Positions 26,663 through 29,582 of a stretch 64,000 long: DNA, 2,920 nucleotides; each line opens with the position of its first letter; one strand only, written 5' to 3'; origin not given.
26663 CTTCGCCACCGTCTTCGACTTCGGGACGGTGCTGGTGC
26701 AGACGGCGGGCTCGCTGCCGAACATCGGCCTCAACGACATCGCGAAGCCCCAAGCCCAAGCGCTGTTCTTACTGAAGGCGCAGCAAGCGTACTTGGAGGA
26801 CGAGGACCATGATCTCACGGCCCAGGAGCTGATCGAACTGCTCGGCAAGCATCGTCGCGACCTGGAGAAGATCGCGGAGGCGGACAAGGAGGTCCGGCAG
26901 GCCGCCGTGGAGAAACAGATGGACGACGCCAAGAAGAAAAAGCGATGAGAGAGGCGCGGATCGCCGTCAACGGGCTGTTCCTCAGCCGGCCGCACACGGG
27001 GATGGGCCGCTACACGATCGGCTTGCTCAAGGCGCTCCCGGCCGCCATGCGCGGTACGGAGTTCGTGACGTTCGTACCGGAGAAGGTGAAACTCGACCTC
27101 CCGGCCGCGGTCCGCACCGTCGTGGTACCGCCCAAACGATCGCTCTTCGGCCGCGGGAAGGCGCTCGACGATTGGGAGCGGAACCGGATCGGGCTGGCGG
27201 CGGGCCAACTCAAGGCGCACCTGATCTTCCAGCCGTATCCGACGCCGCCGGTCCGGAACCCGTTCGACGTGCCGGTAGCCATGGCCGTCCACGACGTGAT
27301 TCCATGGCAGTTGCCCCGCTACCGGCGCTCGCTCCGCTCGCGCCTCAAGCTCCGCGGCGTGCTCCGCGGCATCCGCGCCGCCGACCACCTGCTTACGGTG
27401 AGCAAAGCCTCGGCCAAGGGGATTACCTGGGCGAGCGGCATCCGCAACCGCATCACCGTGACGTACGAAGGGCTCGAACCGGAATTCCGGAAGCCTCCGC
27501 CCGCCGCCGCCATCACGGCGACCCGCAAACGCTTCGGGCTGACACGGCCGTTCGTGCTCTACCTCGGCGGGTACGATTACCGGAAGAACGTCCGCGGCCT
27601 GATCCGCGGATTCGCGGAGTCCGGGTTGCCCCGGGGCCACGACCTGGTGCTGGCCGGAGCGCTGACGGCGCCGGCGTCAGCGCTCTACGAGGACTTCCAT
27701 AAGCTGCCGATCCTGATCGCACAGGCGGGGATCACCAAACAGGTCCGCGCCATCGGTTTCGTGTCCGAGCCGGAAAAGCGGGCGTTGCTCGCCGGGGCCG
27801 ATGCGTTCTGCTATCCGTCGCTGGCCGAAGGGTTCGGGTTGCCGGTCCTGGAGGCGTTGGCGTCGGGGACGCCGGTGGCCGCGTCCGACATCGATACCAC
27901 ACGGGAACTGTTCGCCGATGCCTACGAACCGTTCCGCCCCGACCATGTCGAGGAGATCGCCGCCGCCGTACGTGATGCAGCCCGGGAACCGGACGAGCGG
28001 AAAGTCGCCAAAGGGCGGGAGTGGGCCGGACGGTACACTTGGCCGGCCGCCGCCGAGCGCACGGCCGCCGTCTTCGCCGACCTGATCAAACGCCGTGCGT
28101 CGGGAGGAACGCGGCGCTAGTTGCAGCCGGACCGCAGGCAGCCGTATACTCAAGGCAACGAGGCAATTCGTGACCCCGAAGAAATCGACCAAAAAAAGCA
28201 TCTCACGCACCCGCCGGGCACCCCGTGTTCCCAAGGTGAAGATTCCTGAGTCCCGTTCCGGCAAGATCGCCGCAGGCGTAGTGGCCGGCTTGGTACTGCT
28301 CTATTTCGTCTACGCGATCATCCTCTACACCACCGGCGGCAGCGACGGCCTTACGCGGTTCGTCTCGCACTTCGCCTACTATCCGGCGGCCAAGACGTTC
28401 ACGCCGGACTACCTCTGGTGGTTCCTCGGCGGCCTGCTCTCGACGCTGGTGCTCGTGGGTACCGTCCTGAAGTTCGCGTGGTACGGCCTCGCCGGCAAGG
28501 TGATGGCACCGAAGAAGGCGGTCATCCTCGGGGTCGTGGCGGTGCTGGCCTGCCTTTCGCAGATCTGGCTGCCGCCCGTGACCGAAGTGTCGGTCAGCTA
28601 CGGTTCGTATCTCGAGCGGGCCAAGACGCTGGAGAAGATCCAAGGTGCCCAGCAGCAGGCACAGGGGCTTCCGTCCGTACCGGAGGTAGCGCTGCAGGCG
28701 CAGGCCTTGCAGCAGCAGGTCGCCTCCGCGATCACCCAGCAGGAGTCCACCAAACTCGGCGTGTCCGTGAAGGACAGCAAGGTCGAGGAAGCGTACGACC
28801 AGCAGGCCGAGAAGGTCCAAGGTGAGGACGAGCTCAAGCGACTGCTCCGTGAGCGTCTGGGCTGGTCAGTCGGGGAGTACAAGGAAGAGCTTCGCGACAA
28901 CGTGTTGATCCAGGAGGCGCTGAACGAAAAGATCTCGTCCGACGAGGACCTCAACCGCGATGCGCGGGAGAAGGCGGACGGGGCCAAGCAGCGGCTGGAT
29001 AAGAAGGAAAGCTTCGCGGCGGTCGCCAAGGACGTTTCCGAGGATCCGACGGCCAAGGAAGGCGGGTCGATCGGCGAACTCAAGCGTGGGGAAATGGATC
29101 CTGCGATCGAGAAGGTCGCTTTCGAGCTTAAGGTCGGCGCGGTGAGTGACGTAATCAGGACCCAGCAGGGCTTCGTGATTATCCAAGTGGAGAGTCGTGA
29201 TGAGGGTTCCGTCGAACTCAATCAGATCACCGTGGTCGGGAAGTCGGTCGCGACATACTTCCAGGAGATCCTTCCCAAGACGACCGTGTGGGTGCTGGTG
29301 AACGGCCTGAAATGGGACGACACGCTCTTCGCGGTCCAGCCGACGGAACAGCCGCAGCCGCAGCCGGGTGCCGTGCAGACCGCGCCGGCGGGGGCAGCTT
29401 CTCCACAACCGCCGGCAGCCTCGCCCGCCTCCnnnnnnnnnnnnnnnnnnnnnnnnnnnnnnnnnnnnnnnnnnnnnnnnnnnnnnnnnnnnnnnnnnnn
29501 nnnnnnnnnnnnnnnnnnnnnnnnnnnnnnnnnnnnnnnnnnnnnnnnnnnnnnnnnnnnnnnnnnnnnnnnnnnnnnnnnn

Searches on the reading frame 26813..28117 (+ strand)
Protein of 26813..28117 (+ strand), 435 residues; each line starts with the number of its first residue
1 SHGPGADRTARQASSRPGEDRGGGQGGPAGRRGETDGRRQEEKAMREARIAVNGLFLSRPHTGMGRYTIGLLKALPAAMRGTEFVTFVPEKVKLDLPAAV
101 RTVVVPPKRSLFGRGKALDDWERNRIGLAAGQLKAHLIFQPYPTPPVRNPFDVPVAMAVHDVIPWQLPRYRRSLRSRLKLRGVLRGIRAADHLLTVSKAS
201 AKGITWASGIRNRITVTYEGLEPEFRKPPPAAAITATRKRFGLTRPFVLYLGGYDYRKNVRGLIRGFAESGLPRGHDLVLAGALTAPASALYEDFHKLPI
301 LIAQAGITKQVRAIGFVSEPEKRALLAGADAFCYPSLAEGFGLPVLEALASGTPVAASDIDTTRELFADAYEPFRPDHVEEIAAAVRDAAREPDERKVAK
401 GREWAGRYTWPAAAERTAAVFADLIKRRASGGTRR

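Call 77: search_protein_families(library=pfam, proteins=[window:26813-28117:+], max_evalue=0.00001)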
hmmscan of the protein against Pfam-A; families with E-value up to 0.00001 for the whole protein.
window:26813-28117:+ (435 aa): 4 families
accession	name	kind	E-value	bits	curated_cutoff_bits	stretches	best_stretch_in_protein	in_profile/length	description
PF00534.26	Glycos_transf_1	-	1.4e-23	83.8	26.4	1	243-397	13-163/172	Glycosyl transferases group 1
PF13692.12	Glyco_trans_1_4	-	1.1e-17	65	27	1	246-388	2-138/142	Glycosyl transferases group 1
PF13439.12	Glyco_transf_4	-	3.6e-09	37.3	28.5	1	63-224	3-169/170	Glycosyltransferase Family 4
PF20706.3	GT4-conflict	-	1.7e-08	34.3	26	1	242-419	194-367/385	Family 4 Glycosyltransferase in conflict systems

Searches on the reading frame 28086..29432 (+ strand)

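Call 77: search_protein_families(library=pfam, proteins=[window:28086-29432:+], max_evalue=0.00001)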
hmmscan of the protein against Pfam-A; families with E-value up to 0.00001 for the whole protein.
window:28086-29432:+ (449 aa): 4 families
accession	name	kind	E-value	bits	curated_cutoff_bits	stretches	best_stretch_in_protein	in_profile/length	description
PF00639.27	Rotamase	-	1.6e-19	71.1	21.7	1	285-369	10-96/97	PPIC-type PPIASE domain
PF13616.12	Rotamase_3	-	3.5e-17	63.5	22.5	1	284-370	27-114/116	PPIC-type PPIASE domain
PF13145.12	Rotamase_2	-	6.8e-10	40.2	27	1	295-375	33-112/121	PPIC-type PPIASE domain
PF09312.16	SurA_N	-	1.1e-06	29.2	30.8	1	183-278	23-117/118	SurA N-terminal domain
